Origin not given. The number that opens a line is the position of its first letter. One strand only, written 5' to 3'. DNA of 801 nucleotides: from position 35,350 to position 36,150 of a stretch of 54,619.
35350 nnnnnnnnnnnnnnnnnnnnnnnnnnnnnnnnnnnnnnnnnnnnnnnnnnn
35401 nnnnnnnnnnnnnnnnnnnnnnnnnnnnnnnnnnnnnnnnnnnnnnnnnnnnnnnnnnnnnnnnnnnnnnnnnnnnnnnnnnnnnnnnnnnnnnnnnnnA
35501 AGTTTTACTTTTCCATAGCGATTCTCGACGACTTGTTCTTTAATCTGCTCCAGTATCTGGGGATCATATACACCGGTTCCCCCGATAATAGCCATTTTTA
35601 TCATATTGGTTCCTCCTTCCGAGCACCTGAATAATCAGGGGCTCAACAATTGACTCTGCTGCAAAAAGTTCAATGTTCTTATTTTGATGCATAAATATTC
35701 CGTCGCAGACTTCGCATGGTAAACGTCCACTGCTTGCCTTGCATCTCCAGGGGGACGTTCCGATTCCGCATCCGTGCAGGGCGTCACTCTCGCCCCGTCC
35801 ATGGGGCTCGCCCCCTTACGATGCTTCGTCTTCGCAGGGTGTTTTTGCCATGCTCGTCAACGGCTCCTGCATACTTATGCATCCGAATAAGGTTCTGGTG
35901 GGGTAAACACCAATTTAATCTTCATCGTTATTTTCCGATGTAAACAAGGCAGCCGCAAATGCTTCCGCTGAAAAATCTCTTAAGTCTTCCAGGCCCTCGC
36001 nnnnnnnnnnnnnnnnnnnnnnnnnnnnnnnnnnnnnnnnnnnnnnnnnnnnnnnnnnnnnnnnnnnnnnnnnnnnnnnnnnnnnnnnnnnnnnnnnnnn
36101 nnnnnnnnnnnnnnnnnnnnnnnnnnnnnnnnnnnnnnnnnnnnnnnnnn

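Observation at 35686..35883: Unclassified GC-rich ~200-nt long-hairpin element with compensatory changes between two copies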

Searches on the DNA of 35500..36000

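Call 4: search_rna_families(source=window, start=35500, end=36000, threshold=evalue, max_evalue=10, show_alignments=3)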
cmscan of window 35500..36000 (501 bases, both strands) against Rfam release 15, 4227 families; matches with E-value up to 10: 1.
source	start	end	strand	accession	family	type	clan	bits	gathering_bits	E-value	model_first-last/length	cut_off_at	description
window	35663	35708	+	RF02060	STnc410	Gene; sRNA;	-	11.8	50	5.4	1-158/158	no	Enterobacterial sRNA STnc410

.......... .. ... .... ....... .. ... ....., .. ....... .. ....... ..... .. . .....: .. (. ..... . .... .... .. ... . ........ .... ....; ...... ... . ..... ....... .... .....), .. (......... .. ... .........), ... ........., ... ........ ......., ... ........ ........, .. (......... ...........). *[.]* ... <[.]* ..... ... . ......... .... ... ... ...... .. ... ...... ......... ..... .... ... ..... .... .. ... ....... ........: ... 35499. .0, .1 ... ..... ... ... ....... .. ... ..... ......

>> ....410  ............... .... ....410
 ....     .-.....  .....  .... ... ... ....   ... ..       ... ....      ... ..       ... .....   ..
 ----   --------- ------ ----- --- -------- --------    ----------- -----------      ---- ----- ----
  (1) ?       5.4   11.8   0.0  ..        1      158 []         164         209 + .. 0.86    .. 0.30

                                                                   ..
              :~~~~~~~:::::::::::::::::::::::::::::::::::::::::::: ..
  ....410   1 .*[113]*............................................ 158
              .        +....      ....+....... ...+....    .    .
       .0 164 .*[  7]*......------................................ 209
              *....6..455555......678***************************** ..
